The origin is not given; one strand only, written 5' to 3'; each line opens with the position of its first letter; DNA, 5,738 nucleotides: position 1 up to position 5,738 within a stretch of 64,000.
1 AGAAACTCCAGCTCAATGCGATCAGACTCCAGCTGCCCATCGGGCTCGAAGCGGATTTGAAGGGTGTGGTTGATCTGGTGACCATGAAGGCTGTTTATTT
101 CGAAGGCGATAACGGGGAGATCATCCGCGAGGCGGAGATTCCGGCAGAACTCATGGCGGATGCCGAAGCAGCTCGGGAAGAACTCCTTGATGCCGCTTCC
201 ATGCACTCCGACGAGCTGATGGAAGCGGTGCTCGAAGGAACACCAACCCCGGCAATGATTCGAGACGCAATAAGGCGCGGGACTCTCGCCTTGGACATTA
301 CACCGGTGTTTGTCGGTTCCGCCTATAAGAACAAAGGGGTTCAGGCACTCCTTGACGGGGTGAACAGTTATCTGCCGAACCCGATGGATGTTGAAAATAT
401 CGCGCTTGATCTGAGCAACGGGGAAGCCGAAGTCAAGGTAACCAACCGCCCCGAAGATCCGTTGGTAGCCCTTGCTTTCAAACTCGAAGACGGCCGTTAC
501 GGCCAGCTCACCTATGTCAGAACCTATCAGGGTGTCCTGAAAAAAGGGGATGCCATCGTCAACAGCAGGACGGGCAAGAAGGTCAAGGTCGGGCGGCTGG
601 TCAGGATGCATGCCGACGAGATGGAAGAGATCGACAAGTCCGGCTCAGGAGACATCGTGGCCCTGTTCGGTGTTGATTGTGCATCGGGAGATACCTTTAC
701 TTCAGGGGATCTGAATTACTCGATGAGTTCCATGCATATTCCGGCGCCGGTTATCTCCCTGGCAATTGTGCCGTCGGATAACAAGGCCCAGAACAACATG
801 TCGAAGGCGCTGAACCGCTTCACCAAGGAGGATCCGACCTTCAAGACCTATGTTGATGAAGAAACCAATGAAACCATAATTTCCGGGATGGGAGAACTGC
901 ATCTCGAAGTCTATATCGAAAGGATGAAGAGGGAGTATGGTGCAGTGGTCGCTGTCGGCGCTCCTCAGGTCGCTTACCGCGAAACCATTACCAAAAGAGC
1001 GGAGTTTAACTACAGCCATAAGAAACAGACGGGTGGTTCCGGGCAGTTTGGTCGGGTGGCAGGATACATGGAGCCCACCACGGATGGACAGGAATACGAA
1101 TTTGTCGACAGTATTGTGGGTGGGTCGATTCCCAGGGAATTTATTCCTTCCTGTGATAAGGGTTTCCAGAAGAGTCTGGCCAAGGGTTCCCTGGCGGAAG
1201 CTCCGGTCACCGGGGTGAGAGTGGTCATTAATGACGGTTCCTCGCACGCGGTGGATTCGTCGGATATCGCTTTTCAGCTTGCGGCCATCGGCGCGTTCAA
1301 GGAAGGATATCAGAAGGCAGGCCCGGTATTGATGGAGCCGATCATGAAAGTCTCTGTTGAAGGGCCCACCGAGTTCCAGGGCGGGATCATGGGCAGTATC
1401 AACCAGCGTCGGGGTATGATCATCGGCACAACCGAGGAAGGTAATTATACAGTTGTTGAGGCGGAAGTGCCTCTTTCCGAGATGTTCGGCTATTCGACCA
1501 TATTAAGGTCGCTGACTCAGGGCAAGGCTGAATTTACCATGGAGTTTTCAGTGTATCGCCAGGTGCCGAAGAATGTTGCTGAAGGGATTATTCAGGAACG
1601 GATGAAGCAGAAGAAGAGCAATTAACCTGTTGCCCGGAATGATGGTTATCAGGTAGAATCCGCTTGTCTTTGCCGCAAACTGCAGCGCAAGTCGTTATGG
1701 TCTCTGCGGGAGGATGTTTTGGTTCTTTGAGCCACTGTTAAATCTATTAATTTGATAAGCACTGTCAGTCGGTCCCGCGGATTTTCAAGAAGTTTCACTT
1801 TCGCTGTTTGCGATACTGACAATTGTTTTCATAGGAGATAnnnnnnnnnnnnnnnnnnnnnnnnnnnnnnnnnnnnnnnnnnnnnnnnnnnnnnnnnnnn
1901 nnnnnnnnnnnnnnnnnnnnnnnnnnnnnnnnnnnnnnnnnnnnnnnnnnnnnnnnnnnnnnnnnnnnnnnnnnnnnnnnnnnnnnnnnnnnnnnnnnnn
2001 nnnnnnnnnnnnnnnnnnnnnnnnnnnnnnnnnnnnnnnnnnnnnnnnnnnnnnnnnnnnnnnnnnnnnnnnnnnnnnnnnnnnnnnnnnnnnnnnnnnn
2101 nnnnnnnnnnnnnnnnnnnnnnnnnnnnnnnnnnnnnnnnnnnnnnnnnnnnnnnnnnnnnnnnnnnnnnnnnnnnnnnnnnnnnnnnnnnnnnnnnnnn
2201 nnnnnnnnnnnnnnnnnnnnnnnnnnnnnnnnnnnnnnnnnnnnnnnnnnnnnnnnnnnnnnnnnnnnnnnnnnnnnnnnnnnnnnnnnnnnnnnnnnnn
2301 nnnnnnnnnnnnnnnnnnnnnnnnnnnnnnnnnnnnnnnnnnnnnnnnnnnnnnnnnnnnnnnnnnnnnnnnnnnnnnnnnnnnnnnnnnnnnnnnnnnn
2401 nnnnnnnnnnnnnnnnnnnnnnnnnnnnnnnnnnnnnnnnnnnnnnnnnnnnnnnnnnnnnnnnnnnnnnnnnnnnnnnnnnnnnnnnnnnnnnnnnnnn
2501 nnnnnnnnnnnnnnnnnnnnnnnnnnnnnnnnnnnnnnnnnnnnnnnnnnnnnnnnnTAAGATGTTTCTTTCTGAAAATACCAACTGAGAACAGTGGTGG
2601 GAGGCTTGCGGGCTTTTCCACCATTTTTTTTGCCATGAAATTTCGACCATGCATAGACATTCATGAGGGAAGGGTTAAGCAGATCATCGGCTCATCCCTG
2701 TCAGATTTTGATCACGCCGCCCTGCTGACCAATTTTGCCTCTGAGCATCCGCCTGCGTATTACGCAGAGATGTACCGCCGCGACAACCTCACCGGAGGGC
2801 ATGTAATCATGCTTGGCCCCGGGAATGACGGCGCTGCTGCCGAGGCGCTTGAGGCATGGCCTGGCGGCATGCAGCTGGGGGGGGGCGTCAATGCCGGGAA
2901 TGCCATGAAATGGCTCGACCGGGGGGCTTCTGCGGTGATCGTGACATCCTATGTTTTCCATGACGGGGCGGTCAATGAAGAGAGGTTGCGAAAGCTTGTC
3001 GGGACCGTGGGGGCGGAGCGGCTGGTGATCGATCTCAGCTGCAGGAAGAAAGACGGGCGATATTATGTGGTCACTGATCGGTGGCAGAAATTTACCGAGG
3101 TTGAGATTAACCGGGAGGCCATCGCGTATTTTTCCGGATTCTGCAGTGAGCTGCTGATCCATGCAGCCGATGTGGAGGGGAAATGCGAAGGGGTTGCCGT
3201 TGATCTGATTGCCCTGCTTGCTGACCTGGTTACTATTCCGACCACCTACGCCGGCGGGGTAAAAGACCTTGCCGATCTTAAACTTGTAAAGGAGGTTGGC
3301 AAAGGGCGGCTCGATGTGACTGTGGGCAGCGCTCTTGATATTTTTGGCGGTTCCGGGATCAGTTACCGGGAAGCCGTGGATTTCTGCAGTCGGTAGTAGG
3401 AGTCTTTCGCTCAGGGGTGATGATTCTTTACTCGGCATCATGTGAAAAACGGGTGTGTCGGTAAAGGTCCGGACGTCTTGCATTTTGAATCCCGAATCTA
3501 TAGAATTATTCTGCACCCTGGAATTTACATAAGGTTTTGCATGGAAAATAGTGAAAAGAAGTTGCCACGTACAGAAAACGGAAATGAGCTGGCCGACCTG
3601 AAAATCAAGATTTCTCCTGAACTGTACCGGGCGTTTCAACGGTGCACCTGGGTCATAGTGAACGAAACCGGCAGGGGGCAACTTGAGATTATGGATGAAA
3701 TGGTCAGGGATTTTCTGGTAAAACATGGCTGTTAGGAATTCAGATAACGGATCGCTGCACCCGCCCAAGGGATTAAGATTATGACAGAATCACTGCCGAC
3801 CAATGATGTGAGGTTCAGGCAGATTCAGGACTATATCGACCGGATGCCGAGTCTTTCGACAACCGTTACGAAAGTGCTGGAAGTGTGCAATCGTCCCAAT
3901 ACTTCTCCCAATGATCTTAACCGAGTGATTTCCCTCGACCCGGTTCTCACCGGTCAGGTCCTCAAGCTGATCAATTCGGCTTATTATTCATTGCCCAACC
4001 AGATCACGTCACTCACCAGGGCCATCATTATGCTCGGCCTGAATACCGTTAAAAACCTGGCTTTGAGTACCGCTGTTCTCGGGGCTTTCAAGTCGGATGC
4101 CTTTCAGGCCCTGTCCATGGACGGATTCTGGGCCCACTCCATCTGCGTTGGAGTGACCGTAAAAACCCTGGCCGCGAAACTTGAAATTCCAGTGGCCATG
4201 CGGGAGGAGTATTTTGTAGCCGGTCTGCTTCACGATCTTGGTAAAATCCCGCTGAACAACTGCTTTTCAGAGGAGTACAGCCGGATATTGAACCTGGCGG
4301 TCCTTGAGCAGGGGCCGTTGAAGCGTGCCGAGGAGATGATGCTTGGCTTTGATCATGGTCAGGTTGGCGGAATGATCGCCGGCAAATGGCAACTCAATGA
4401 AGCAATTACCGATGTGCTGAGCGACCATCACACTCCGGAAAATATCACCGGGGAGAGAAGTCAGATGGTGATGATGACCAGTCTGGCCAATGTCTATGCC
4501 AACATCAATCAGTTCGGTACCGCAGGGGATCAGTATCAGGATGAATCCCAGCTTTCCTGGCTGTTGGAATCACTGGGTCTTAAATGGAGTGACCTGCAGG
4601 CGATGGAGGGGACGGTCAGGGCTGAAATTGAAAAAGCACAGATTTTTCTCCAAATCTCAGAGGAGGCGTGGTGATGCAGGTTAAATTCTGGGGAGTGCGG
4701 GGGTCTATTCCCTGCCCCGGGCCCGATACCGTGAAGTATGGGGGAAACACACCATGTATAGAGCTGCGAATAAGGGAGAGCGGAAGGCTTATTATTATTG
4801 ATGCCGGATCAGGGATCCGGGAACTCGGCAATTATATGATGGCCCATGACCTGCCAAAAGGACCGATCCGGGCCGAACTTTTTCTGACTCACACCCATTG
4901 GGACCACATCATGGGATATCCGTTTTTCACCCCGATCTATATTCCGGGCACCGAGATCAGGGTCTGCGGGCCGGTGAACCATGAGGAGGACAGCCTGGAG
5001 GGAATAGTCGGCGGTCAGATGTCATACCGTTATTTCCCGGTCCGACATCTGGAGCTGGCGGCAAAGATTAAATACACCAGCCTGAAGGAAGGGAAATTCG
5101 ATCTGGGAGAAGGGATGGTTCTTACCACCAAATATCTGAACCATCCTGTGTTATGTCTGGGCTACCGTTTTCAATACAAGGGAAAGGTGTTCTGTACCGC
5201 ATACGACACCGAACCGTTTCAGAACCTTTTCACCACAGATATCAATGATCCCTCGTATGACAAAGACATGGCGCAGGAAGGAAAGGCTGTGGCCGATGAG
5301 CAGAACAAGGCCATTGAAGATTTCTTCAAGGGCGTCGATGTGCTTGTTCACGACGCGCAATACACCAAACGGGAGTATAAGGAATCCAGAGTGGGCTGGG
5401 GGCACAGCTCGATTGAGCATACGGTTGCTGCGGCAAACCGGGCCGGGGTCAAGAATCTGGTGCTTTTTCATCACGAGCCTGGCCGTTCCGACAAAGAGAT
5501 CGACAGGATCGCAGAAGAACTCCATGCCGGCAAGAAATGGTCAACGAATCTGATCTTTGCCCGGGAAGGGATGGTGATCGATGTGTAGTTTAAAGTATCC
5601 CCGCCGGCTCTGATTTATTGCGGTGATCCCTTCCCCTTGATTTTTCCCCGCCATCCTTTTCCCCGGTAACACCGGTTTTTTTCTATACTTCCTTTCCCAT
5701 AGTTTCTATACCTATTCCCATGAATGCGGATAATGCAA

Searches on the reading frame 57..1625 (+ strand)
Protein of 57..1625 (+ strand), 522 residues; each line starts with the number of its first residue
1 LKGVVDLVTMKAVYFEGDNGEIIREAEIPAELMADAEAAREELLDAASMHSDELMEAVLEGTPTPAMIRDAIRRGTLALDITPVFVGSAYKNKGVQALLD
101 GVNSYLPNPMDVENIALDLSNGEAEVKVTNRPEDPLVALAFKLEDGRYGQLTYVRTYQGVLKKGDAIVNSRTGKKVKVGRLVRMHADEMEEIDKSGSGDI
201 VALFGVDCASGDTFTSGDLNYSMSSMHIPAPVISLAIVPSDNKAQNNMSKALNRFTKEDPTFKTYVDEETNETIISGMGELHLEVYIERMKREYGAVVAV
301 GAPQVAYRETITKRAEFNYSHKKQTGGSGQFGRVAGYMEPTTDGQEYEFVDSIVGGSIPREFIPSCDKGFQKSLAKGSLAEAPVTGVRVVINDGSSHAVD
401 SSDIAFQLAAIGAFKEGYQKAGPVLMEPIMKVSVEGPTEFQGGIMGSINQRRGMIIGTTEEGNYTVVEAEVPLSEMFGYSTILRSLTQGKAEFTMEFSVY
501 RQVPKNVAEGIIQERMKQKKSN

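Call 14: search_protein_families(library=pfam, proteins=[window:57-1625:+], max_evalue=0.00001)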
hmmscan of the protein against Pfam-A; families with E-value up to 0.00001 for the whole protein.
window:57-1625:+ (522 aa): 6 families
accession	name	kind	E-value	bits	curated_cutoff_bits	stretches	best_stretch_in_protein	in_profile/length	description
PF03764.24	EFG_IV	-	9e-43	145.3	24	1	303-421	1-120/121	Elongation factor G, domain IV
PF14492.12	EFG_III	-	4.2e-30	104.1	27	1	228-301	1-74/75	Elongation Factor G, domain III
PF00679.30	EFG_C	-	4.7e-29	100.7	27.9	1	424-509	1-87/89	Elongation factor G C-terminus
PF03144.31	GTP_EFTU_D2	-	4.8e-16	59.4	30.3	1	149-215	1-73/73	Elongation factor Tu domain 2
PF22042.2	EF-G_D2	-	6.8e-13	49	27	1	141-216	7-83/84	Elongation factor G domain 2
PF16658.11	RF3_C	-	1.2e-06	28.8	40.1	1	237-316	15-94/132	Class II release factor RF3, C-terminal domain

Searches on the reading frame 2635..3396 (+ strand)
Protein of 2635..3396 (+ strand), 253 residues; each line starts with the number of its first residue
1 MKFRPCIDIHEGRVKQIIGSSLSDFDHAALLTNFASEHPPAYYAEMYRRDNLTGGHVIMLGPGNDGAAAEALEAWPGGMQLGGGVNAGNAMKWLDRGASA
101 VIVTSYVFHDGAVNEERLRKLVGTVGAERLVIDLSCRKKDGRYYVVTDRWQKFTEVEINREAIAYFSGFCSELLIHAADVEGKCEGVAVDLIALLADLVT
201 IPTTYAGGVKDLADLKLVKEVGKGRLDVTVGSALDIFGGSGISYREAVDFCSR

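Call 14: search_protein_families(library=pfam, proteins=[window:2635-3396:+], max_evalue=0.00001)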
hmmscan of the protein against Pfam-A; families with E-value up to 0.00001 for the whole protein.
window:2635-3396:+ (253 aa): 1 family
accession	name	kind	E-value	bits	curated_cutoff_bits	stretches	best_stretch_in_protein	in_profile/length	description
PF00977.27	His_biosynth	-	7.3e-26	91.5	23.6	1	5-234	4-222/228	Histidine biosynthesis protein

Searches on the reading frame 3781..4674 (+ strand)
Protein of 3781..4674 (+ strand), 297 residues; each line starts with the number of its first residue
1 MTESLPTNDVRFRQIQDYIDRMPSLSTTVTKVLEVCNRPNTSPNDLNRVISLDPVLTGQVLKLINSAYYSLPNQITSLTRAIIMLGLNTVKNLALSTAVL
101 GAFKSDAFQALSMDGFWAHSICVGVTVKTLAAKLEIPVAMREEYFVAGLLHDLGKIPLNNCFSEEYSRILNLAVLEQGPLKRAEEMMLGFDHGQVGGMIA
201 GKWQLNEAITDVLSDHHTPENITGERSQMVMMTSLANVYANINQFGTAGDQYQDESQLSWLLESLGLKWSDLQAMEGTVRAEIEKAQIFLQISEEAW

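Call 14: search_protein_families(library=pfam, proteins=[window:3781-4674:+], max_evalue=0.00001)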
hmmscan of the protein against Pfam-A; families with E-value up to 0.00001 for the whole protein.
window:3781-4674:+ (297 aa): 2 families
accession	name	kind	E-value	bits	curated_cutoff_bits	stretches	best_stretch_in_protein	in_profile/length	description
PF08668.18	HDOD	-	5.8e-58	196.1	22.9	1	22-219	1-196/196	HDOD domain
PF01966.28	HD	-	3.8e-06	27.6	22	1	117-229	2-97/116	HD domain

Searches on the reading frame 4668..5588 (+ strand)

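Call 14: search_protein_families(library=pfam, proteins=[window:4668-5588:+], max_evalue=0.00001)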
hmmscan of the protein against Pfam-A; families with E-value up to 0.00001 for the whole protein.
window:4668-5588:+ (306 aa): 1 family
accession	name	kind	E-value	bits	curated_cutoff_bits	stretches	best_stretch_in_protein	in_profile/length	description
PF12706.13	Lactamase_B_2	-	6.2e-14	52.5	27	1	214-269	148-200/200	Beta-lactamase superfamily domain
